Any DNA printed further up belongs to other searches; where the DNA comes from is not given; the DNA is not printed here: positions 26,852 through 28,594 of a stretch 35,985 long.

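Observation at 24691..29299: Orphan BCR/HAD-family ATP-driven radical enzyme module flanked by two different ATPases, with no cognate pathway genes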

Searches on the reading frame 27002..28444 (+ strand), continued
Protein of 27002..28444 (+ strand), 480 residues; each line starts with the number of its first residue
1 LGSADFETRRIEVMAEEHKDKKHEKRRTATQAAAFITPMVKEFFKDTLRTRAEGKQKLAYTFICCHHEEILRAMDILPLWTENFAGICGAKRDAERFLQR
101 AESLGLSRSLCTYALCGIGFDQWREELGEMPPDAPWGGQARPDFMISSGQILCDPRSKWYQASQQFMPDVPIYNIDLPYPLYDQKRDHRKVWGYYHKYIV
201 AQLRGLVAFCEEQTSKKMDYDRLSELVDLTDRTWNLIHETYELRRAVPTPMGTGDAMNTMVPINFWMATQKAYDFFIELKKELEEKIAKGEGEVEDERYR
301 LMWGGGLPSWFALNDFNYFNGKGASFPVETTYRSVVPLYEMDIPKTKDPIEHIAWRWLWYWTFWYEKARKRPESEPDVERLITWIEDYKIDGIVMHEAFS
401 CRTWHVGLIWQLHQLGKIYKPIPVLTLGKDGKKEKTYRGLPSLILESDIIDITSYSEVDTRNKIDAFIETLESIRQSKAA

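Call 53: find_encoding_contigs(protein=P0121, flank=10000, max_places=2)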
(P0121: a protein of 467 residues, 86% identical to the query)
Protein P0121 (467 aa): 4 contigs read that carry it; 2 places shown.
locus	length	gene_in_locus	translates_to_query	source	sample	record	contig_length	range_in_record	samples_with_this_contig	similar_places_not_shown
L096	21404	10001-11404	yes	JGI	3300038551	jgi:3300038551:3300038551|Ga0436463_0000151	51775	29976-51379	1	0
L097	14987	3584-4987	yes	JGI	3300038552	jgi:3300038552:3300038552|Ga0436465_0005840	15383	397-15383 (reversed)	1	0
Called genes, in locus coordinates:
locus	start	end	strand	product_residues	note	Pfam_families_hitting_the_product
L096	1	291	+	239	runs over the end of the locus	PF02463:SMC_N (faint), PF13555:AAA_29, PF00005:ABC_tran, PF13304:AAA_21 (weak)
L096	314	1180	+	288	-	PF02653:BPD_transp_2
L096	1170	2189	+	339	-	PF02653:BPD_transp_2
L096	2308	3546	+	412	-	PF02771:Acyl-CoA_dh_N, PF02770:Acyl-CoA_dh_M, PF00441:Acyl-CoA_dh_1, PF08028:Acyl-CoA_dh_2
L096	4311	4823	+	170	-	PF04290:DctQ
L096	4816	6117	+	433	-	PF06808:DctM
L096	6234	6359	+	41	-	-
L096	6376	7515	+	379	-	PF03977:OAD_beta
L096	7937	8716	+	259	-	PF01869:BcrAD_BadFG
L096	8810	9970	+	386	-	PF06050:HGD-D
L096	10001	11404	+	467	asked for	PF06050:HGD-D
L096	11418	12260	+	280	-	PF01869:BcrAD_BadFG, PF02782:FGGY_C (faint)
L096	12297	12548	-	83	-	PF06305:LapA_dom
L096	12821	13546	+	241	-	PF13511:DUF4124 (weak), PF13650:Asp_protease_2, PF13975:gag-asp_proteas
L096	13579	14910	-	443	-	PF00919:UPF0004, PF04055:Radical_SAM, PF18693:TRAM_2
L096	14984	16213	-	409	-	PF12895:ANAPC3 (faint), PF14559:TPR_19 (faint), PF00515:TPR_1 (faint), PF07719:TPR_2 (faint), PF13174:TPR_6 (faint), PF13424:TPR_12 (faint), PF13525:YfiO, PF03968:LptD_N, +3 more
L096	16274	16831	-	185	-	PF01966:HD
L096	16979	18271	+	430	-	PF00109:ketoacyl-synt, PF02801:Ketoacyl-synt_C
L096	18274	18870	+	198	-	PF01914:MarC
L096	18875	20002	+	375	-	PF04015:DUF362, PF00037:Fer4 (weak), PF12797:Fer4_2 (faint), PF12837:Fer4_6 (weak), PF13237:Fer4_10, PF14697:Fer4_21 (faint), PF12838:Fer4_7 (weak)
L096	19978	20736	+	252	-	PF01416:PseudoU_synth_1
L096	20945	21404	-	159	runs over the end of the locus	-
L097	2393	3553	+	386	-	PF06050:HGD-D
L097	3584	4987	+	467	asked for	PF06050:HGD-D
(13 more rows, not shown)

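Call 55: search_protein_families(library=ncbifam, proteins=[L094:12513-14075:+, L094:14107-14424:+, L092:14999-16567:+, L096:2308-3546:+, L096:6376-7515:+], max_evalue=0.00001)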
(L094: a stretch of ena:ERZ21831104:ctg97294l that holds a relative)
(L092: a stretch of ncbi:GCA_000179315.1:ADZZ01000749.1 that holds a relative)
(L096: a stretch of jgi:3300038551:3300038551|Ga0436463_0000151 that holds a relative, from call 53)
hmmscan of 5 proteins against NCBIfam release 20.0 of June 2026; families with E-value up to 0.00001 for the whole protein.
L094:12513-14075:+ (520 aa): 9 families
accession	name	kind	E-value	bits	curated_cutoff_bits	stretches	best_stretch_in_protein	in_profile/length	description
TIGR01117.1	mmdA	subfamily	7.7e-231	767.3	998.8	1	13-518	3-510/512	methylmalonyl-CoA decarboxylase subunit alpha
TIGR00515.1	accD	equivalog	3.8e-25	88.8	317.45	1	40-214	56-243/285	acetyl-CoA carboxylase, carboxyltransferase subunit beta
TIGR03133.1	malonate_beta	equivalog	2e-23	83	278.15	1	41-213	6-186/274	biotin-independent malonate decarboxylase subunit beta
NF005530.0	PRK07189.1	equivalog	6.8e-23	81.2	228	1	34-213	9-196/303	biotin-independent malonate decarboxylase subunit beta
NF041504.1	AccA_sub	subfamily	5.5e-17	62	300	1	313-459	41-191/257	carboxyltransferase subunit alpha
NF004344.0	PRK05724.1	equivalog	3.1e-15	56.2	357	1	337-460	130-249/319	acetyl-CoA carboxylase carboxyltransferase subunit alpha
TIGR00513.1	accA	equivalog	2.9e-13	49.9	319.3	1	312-458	97-247/321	acetyl-CoA carboxylase carboxyl transferase subunit alpha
NF008971.0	PRK12319.1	equivalog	1.3e-11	44.6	406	1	342-460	82-196/256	acetyl-CoA carboxylase carboxyl transferase subunit alpha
TIGR03134.1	malonate_gamma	equivalog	5e-09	36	237.15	1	289-447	2-171/258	biotin-independent malonate decarboxylase subunit gamma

L094:14107-14424:+ (105 aa): 17 families
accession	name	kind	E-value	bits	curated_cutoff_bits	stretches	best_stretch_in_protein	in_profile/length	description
NF006761.0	PRK09282.1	domain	2.1e-16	59.5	402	1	13-104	496-589/591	pyruvate carboxylase subunit B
NF009554.0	PRK12999.1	equivalog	6.6e-16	57.3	965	1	21-104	1062-1145/1147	pyruvate carboxylase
NF005117.0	PRK06549.1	equivalog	8.8e-16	58.7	159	1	36-102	61-127/130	acetyl-CoA carboxylase biotin carboxyl carrier protein subunit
NF004173.0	PRK05641.1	equivalog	4.4e-15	56.5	199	1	34-104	82-152/153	putative acetyl-CoA carboxylase biotin carboxyl carrier protein subunit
TIGR01235.1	pyruv_carbox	equivalog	1.2e-14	52.8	1114.45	1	23-98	1061-1136/1143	pyruvate carboxylase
NF010643.0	PRK14040.1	subfamily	5.5e-12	44.9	892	1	29-104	519-594/595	oxaloacetate decarboxylase subunit alpha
TIGR01108.1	oadA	equivalog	1.8e-11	43.2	756.5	1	30-97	511-578/582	sodium-extruding oxaloacetate decarboxylase subunit alpha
TIGR02712.1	urea_carbox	equivalog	3.8e-11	41.4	1303.85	1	23-103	1119-1199/1201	urea carboxylase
NF047903.1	MmDecMmdC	equivalog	1.1e-10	42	200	1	39-104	66-131/132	methylmalonyl-CoA decarboxylase subunit gamma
NF004547.1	PRK05889.1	equivalog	2.4e-09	37.3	75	1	43-99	9-65/71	biotin/lipoyl-binding carrier protein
NF006079.0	PRK08225.1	equivalog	4e-09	36.4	95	1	39-104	4-69/70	acetyl-CoA carboxylase biotin carboxyl carrier protein subunit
TIGR00531.1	BCCP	equivalog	6.4e-09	36.5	115.2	1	50-102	100-152/156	acetyl-CoA carboxylase biotin carboxyl carrier protein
NF010645.0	PRK14042.1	equivalog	6.7e-08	31.7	1182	1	31-98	520-587/596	pyruvate carboxylase subunit B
TIGR01730.1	RND_mfp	subfamily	2.8e-06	26.5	94.9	0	75-104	136-165/322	efflux RND transporter periplasmic adaptor subunit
NF008814.0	PRK11854.1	equivalog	4e-06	25.5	722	1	45-99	221-275/637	pyruvate dehydrogenase complex dihydrolipoyllysine-residue acetyltransferase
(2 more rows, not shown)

L092:14999-16567:+ (522 aa): 9 families
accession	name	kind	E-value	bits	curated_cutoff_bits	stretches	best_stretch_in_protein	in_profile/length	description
TIGR01117.1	mmdA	subfamily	3.9e-231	768.2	998.8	1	16-520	4-510/512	methylmalonyl-CoA decarboxylase subunit alpha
TIGR00515.1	accD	equivalog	4.1e-25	88.7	317.45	1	42-216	56-243/285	acetyl-CoA carboxylase, carboxyltransferase subunit beta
TIGR03133.1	malonate_beta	equivalog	1.4e-23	83.5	278.15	1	43-215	6-186/274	biotin-independent malonate decarboxylase subunit beta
NF005530.0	PRK07189.1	equivalog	1e-22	80.6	228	1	36-215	9-196/303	biotin-independent malonate decarboxylase subunit beta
NF041504.1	AccA_sub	subfamily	3.9e-17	62.5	300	1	315-461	41-191/257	carboxyltransferase subunit alpha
NF004344.0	PRK05724.1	equivalog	2.5e-15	56.5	357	1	339-462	130-249/319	acetyl-CoA carboxylase carboxyltransferase subunit alpha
TIGR00513.1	accA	equivalog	1.1e-13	51.2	319.3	1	314-460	97-247/321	acetyl-CoA carboxylase carboxyl transferase subunit alpha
NF008971.0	PRK12319.1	equivalog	2.3e-11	43.8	406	1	344-462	82-196/256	acetyl-CoA carboxylase carboxyl transferase subunit alpha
TIGR03134.1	malonate_gamma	equivalog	4.4e-09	36.2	237.15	1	291-449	2-171/258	biotin-independent malonate decarboxylase subunit gamma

L096:2308-3546:+ (412 aa): 15 families
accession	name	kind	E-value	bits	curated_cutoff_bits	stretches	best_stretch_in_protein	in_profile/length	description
NF042972.1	AcrlCoAredClosAcrC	equivalog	2.6e-56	190.9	640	1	12-403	5-372/378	acryloyl-CoA reductase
NF043006.1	CyhCrbnylCoADH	equivalog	3.7e-55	187.5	650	1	15-406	7-374/380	cyclohexane-1-carbonyl-CoA dehydrogenase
NF045552.1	GlutCoADH_Des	equivalog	2.9e-50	171.6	470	1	14-401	7-373/387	glutaryl-CoA dehydrogenase Acd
NF058590.1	AcCoDHFadEBacil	equivalog_domain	9.2e-47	159.8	600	1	12-401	21-404/586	acyl-CoA dehydrogenase FadE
NF042439.1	SulpropCoADesulf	equivalog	3.2e-35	121.6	600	1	158-403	123-366/379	3-sulfinopropanoyl-CoA desulfinase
NF008997.0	PRK12341.1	equivalog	2.1e-33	116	537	1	39-394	31-363/382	acyl-CoA dehydrogenase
NF045652.1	ProlPCPDhRedW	equivalog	7.2e-33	113.9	650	1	15-405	3-371/376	L-prolyl-[peptidyl-carrier protein] dehydrogenase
NF053553.1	prodigi_MBC_PigA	equivalog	1.1e-26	93.9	500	1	13-387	6-359/381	prodigiosin MBC biosynthesis dehydrogenase PigA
TIGR03207.1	cyc_hxne_CoA_dh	equivalog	1.7e-25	89.5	575.35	1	12-405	1-369/372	cyclohexanecarboxyl-CoA dehydrogenase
NF052270.1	Staph_DH_FadE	equivalog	1.6e-22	79.8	600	1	12-398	21-384/400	acyl-CoA dehydrogenase FadE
NF002885.1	PRK03354.1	equivalog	6.4e-21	74.8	540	1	39-392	31-358/378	crotonobetainyl-CoA dehydrogenase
TIGR03204.1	pimC_large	equivalog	3.6e-20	72.2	623.85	1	17-379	9-350/395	pimeloyl-CoA dehydrogenase large subunit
NF049984.1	Rv1679_FadE16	equivalog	7.1e-16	58.4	600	1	48-387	27-345/371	Rv1679 family acyl-CoA dehydrogenase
TIGR04022.1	sulfur_SfnB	equivalog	1.2e-14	54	430.9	1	156-388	128-361/391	SfnB family sulfur acquisition oxidoreductase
TIGR03203.1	pimD_small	equivalog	1.8e-14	53.6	652.7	1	158-389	135-358/378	pimeloyl-CoA dehydrogenase small subunit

L096:6376-7515:+ (379 aa): 5 families
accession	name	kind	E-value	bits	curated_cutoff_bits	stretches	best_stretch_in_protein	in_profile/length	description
TIGR01109.1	Na_pump_decarbB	subfamily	8.4e-134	446.1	190.6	1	25-368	4-354/354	sodium ion-translocating decarboxylase subunit beta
NF012020.0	PRK15476.1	subfamily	8.2e-110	367.8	820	2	68-373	120-430/433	oxaloacetate decarboxylase subunit beta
NF012019.0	PRK15475.1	subfamily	4.5e-109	365.4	822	2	68-373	120-430/433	oxaloacetate decarboxylase subunit beta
NF012021.0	PRK15477.1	subfamily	8.6e-109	364.5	824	2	68-373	120-430/433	oxaloacetate decarboxylase subunit beta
TIGR03136.1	malonate_biotin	equivalog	1.2e-46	159.8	596.9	1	69-373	92-396/399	Na+-transporting malonate decarboxylase, carboxybiotin decarboxylase subunit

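Call 63: list_cluster_members(proteins=[window:27041-28444:+, window:25849-27009:+, window:30621-31952:-, window:34003-35322:+, window:23234-24373:+, window:16819-17742:-, P0121, P0130])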
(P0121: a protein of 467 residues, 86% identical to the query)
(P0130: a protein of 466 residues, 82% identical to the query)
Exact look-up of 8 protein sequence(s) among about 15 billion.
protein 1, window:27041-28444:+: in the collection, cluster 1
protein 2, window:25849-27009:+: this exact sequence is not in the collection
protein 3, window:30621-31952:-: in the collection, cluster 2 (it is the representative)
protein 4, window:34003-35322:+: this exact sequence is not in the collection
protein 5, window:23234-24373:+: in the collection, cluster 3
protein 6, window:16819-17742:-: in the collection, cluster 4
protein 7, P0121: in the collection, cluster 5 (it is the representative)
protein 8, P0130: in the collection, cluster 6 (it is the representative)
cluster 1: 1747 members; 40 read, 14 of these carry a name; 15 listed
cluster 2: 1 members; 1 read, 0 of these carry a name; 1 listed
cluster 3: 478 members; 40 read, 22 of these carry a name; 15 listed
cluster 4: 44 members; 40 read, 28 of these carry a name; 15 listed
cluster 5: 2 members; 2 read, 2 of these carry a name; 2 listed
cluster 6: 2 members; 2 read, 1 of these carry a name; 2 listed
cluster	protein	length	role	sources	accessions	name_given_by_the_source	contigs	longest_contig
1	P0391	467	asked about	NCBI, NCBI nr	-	-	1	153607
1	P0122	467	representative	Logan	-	-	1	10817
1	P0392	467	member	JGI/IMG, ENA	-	benzoyl-CoA reductase/2-hydroxyglutaryl-CoA dehydratase subunit BcrC/BadD/HgdB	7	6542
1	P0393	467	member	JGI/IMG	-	benzoyl-CoA reductase/2-hydroxyglutaryl-CoA dehydratase subunit BcrC/BadD/HgdB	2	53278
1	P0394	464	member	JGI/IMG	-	benzoyl-CoA reductase/2-hydroxyglutaryl-CoA dehydratase subunit BcrC/BadD/HgdB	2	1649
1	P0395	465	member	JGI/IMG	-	benzoyl-CoA reductase/2-hydroxyglutaryl-CoA dehydratase subunit BcrC/BadD/HgdB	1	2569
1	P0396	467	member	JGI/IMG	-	benzoyl-CoA reductase/2-hydroxyglutaryl-CoA dehydratase subunit BcrC/BadD/HgdB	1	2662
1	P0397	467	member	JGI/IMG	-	benzoyl-CoA reductase/2-hydroxyglutaryl-CoA dehydratase subunit BcrC/BadD/HgdB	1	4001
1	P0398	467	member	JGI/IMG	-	benzoyl-CoA reductase/2-hydroxyglutaryl-CoA dehydratase subunit BcrC/BadD/HgdB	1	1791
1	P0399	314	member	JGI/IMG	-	benzoyl-CoA reductase/2-hydroxyglutaryl-CoA dehydratase subunit BcrC/BadD/HgdB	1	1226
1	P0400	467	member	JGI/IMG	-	benzoyl-CoA reductase/2-hydroxyglutaryl-CoA dehydratase subunit BcrC/BadD/HgdB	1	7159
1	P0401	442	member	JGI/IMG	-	benzoyl-CoA reductase/2-hydroxyglutaryl-CoA dehydratase subunit BcrC/BadD/HgdB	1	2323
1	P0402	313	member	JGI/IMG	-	benzoyl-CoA reductase/2-hydroxyglutaryl-CoA dehydratase subunit BcrC/BadD/HgdB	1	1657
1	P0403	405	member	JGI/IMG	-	benzoyl-CoA reductase/2-hydroxyglutaryl-CoA dehydratase subunit BcrC/BadD/HgdB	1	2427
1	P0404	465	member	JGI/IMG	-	benzoyl-CoA reductase/2-hydroxyglutaryl-CoA dehydratase subunit BcrC/BadD/HgdB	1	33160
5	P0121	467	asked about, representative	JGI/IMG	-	benzoyl-CoA reductase/2-hydroxyglutaryl-CoA dehydratase subunit BcrC/BadD/HgdB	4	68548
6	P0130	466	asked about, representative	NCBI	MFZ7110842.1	MAG: 2-hydroxyacyl-CoA dehydratase subunit D [Desulfatiglandales bacterium]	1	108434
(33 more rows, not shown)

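Call 64: predict_structure(alignment_id=A3)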
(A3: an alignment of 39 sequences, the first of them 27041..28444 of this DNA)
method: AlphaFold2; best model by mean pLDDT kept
length: 467 residues; sequences in the alignment: 39
mean_pLDDT: 62.1   pTM: 0.69
mean pLDDT of the five models: 62.1, 56.7, 56.0, 55.4, 55.3
residues with pLDDT >= 90: 53; 70-90: 137; 50-70: 118; < 50: 159
segments of 3 or more residues with pLDDT < 50: 1-14, 68-128, 136-150, 152-154, 290-303, 384-390, 414-451, 465-467
pLDDT, mean of each block of 10 residues (from residue 1): 39 57 67 70 68 76 66 28 37 28 30 35 39 49 42 56 63 83 88 87 93 94 88 77 70 85 93 86 58 37 50 54 81 93 85 86 79 69 48 63 67 44 35 26 39 56 54
secondary structure, 60 per line:
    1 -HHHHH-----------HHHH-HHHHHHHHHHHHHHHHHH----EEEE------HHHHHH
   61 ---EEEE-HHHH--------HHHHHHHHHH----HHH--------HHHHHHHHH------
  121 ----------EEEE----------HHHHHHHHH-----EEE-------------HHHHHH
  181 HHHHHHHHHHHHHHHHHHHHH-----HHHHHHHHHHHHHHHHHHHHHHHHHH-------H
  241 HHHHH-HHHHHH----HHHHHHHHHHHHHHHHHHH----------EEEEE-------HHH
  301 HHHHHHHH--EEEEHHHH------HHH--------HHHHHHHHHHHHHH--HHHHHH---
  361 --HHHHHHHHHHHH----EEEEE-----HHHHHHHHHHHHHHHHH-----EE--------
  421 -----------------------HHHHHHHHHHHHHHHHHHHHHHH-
elements in order: H2-6 H18-21 H23-40 E45-48 H55-60 E64-67 H69-72 H81-90 H106-114 E131-134 H145-153 E159-161 H175-201 H207-232 H240-245 H247-252 H257-275 E286-290 H298-308 E311-314 H315-318 H336-349 H352-357 H363-374 E379-383 H389-405 H444-466

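Call 68: search_protein_families(library=ncbifam, alignment_id=A4, max_evalue=1e-10)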
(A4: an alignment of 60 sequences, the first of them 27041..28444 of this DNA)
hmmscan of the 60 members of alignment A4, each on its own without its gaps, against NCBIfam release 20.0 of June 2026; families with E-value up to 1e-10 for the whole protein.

A. member 1, window:27041-28444:+ (467 aa): 4 families
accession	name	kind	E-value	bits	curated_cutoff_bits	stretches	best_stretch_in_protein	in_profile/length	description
NF052455.1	HyiscapDhHadB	equivalog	2.8e-25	88.8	750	1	18-298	3-266/398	(R)-2-hydroxyisocaproyl-CoA dehydratase subunit alpha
TIGR03191.1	benz_CoA_bzdO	equivalog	1.3e-22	80.7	448.6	1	62-311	51-284/430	benzoyl-CoA reductase, bzd-type, subunit O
TIGR02260.1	benz_CoA_red_B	equivalog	2.6e-16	59.3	486.55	1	33-404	20-378/413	benzoyl-CoA reductase subunit B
NF040772.1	double_cubane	equivalog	2.6e-15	56.3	350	1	136-414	91-349/372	double-cubane-cluster-containing anaerobic reductase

B. families by the number of members that match (of 60 scanned): 5 families
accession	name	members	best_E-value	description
NF052455.1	HyiscapDhHadB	60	1.3e-72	(R)-2-hydroxyisocaproyl-CoA dehydratase subunit alpha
TIGR03191.1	benz_CoA_bzdO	60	2.1e-47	benzoyl-CoA reductase, bzd-type, subunit O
TIGR02260.1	benz_CoA_red_B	59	4e-51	benzoyl-CoA reductase subunit B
NF040772.1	double_cubane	57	3e-34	double-cubane-cluster-containing anaerobic reductase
TIGR03190.1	benz_CoA_bzdN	1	1.9e-11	benzoyl-CoA reductase, bzd-type, subunit N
